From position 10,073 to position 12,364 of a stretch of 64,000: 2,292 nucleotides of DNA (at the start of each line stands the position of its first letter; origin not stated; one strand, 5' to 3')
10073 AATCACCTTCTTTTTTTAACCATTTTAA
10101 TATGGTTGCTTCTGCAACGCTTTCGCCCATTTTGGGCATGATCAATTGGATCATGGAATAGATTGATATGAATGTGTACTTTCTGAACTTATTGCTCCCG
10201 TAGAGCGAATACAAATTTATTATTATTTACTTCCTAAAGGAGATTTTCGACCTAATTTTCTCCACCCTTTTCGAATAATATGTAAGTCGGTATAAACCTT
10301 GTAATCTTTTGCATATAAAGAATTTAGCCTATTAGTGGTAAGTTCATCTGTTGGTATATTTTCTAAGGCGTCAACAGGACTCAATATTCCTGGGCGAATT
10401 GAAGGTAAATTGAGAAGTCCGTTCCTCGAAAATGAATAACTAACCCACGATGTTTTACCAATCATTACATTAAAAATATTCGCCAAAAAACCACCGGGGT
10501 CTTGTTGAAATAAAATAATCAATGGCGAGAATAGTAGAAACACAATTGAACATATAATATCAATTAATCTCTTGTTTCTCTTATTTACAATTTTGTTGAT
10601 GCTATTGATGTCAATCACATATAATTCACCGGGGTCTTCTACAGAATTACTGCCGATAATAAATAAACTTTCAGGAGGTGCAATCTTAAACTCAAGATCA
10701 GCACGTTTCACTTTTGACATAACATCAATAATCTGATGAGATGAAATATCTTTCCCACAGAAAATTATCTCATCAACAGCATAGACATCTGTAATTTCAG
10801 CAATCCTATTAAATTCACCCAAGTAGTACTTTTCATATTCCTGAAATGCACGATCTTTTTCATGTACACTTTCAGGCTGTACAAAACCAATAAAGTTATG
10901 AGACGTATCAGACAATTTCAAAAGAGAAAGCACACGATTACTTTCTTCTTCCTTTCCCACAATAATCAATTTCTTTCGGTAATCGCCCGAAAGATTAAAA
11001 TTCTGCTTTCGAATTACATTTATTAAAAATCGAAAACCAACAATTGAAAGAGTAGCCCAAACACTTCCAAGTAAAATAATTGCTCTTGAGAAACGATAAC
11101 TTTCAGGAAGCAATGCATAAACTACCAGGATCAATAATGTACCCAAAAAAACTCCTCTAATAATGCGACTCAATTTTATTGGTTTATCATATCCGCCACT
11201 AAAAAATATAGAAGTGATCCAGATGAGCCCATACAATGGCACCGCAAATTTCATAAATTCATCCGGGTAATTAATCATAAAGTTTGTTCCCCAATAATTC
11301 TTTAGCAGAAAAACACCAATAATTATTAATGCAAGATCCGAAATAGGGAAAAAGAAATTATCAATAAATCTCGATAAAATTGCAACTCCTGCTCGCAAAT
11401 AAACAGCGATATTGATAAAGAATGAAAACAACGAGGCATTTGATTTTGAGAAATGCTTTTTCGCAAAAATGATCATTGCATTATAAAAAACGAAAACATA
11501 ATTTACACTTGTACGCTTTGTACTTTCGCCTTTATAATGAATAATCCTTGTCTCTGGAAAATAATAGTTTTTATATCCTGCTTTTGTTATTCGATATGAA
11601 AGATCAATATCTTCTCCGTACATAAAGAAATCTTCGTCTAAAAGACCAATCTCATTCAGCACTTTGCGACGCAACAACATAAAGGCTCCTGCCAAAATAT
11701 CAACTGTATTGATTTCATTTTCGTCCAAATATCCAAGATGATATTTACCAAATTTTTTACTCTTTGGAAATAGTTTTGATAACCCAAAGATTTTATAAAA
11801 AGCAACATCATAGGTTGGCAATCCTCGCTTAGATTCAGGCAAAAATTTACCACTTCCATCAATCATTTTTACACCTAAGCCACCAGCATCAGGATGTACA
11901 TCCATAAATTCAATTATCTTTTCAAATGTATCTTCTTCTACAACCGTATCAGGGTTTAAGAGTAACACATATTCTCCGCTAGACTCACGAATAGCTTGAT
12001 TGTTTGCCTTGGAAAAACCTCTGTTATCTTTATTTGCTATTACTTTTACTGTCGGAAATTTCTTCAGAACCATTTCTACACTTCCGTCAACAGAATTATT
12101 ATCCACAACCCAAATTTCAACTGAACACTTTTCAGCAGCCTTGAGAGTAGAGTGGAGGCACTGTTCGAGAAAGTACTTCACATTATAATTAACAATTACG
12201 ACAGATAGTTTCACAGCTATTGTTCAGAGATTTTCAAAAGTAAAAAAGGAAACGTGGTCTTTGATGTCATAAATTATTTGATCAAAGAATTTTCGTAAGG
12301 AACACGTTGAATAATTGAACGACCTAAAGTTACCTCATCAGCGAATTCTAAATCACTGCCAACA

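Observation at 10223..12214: GT2 glycosyltransferase fused to a catalytically gutted polyprenyl-phosphate sugar-transferase remnant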

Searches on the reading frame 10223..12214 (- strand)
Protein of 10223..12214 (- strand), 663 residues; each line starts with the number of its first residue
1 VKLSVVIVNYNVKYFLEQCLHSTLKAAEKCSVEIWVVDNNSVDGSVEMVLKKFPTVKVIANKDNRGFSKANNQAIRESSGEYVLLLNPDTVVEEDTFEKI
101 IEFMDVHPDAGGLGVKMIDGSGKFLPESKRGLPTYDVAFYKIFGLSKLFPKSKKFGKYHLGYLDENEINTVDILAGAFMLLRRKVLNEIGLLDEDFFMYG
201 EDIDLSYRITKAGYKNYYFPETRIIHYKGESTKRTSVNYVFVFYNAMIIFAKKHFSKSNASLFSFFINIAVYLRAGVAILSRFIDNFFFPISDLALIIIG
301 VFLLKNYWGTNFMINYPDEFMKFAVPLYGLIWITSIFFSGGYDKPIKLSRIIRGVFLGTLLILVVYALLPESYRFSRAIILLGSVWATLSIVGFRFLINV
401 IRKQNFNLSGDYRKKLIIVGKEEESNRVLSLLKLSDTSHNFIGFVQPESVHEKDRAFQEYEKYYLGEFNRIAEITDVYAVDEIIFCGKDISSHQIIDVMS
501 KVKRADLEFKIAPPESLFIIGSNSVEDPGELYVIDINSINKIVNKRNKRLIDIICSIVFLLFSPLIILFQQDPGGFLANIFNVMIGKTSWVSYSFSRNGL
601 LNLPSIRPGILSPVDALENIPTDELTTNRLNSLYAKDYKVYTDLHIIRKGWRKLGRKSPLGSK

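Call 3: search_protein_families(library=pfam, proteins=[window:10223-12214:-], max_evalue=1)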
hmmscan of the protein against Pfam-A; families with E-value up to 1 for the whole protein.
window:10223-12214:- (663 aa): 7 families
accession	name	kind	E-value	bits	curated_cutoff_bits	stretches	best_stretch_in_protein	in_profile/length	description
PF00535.33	Glycos_transf_2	-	4.9e-26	92.1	23.3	1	4-189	1-167/168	Glycosyl transferase family 2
PF13641.12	Glyco_tranf_2_3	-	3.3e-21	76.8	27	1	3-233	3-218/230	Glycosyltransferase like family 2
PF13632.12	Glyco_trans_2_3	-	5.2e-10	39.9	27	2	174-244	72-129/198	Glycosyl transferase family group 2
PF13712.12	Glyco_tranf_2_5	-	3.2e-06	27.4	27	1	57-230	31-193/210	Glycosyltransferase like family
PF10111.15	Glyco_tranf_2_2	-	2.4e-05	24.4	27.3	1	29-223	27-212/276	Glycosyltransferase like family 2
PF13506.12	Glyco_transf_21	-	0.02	14.8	21.7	1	158-222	86-150/174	Glycosyl transferase family 21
PF13704.12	Glyco_tranf_2_4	-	0.051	14.5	27.5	1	17-72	8-59/98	Glycosyl transferase family 2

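Call 4: search_protein_families(library=ncbifam, proteins=[window:10223-12214:-], max_evalue=1)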
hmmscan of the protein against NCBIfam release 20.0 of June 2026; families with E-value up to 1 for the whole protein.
window:10223-12214:- (663 aa): 26 families (the best 25 are shown)
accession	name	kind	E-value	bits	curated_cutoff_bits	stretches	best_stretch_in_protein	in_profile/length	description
TIGR03025.1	EPS_sugtrans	subfamily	7.9e-21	74.8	295.55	1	292-568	2-279/445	exopolysaccharide biosynthesis polyprenyl glycosylphosphotransferase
TIGR03023.1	WcaJ_sugtrans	equivalog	1.3e-18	67.5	410.75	1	293-568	3-284/453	undecaprenyl-phosphate glucose phosphotransferase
TIGR01556.1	rhamnosyltran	subfamily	3.3e-15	56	200.55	2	20-120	10-115/281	rhamnosyltransferase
NF041875.1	EPS_EpsD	equivalog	4.4e-14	52.6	370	1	3-274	1-254/325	exopolysaccharide biosynthesis glycosyltransferase EpsD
NF038302.1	EPS_HpsE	equivalog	1.2e-13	50.8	300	1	1-116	1-123/307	hormogonium polysaccharide biosynthesis glycosyltransferase HpsE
NF007482.0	PRK10073.1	equivalog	1.2e-13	50.8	423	1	2-103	7-109/334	glycosyltransferase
TIGR03111.1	glyc2_xrt_Gpos1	hypoth_equivalog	1.5e-13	50.4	363.95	1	3-215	51-254/439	TIGR03111 family XrtG-associated glycosyltransferase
TIGR03937.1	PgaC_IcaA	equivalog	1.9e-13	50.2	422.3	2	2-111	46-157/407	poly-beta-1,6-N-acetyl-D-glucosamine synthase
TIGR03965.1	mycofact_glyco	equivalog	1.2e-12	47.5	280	2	171-227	226-281/467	mycofactocin biosynthesis glycosyltransferase MftF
TIGR04283.1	glyco_like_mftF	equivalog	5.4e-11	42.5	182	1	3-113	1-107/221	TIGR04283 family arsenosugar biosynthesis glycosyltransferase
NF038299.1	EPS_HpsN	equivalog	8e-11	41.5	425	1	2-260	2-259/317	hormogonium polysaccharide biosynthesis glycosyltransferase HpsN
NF053739.1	GlytfEpsEBac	equivalog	5.5e-10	38.7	450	1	2-118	2-121/265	glycosyltransferase EpsE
NF047683.1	TeichurnBiosyTuaG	equivalog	1.3e-09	38.1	400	1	3-110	8-117/252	teichuronic acid biosynthesis protein TuaG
TIGR04242.1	nodulat_NodC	equivalog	4.5e-09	35.8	550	1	5-105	52-157/395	chitooligosaccharide synthase NodC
NF041394.1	GtaseAglG_Halo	equivalog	6.2e-08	32.3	440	1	1-127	1-133/304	glucosyl-dolichyl phosphate glucuronosyltransferase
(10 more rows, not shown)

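Call 7: search_solved_structures(query=window:10223-12214:-, max_evalue=1, show_alignments=2)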
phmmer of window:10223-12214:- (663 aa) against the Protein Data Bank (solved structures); distinct sequences matched with E-value up to 1: 26.
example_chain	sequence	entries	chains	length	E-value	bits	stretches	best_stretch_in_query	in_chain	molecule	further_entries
5tze_C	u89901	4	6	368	3e-09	39.1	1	1-130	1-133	Glycosyl transferase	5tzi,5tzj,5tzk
5tz8_A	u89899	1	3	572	7.1e-09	37.9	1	1-130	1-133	Glycosyl transferase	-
3bcv_A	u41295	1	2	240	1.3e-08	36.9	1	2-118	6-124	Putative glycosyltransferase protein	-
6p61_A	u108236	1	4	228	3.3e-08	35.6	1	3-124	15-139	Glycosyltransferase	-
2z87_A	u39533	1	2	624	7.4e-07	31.2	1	3-101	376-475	Chondroitin synthase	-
2z86_A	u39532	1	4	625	7.4e-07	31.2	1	3-101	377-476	Chondroitin synthase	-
5hea_A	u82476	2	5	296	4e-06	28.8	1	3-101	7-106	Putative glycosyltransferase (GalT1)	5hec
5mlz_A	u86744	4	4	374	1.7e-05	26.7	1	1-110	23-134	Dolichol monophosphate mannose synthase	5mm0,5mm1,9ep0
9omh_A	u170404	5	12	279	0.00018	23.3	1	3-120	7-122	Glycosyltransferase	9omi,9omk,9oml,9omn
9omm_A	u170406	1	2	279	0.00018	23.3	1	3-120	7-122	Glycosyltransferase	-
9omj_A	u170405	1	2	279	0.00018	23.3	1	3-120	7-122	Glycosyltransferase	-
6h1j_A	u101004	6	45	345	0.00076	21.2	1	2-152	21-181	Probable ss-1,3-N-acetylglucosaminyltransferase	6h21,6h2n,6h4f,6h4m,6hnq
7msp_A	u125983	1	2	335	0.0012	20.5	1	7-101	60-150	SPbeta prophage-derived glycosyltransferase SunS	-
8vh7_A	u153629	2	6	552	0.0016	20.1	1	3-104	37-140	Heparosan synthase B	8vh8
8viw_A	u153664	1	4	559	0.0017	20.1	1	3-104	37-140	Heparosan synthase B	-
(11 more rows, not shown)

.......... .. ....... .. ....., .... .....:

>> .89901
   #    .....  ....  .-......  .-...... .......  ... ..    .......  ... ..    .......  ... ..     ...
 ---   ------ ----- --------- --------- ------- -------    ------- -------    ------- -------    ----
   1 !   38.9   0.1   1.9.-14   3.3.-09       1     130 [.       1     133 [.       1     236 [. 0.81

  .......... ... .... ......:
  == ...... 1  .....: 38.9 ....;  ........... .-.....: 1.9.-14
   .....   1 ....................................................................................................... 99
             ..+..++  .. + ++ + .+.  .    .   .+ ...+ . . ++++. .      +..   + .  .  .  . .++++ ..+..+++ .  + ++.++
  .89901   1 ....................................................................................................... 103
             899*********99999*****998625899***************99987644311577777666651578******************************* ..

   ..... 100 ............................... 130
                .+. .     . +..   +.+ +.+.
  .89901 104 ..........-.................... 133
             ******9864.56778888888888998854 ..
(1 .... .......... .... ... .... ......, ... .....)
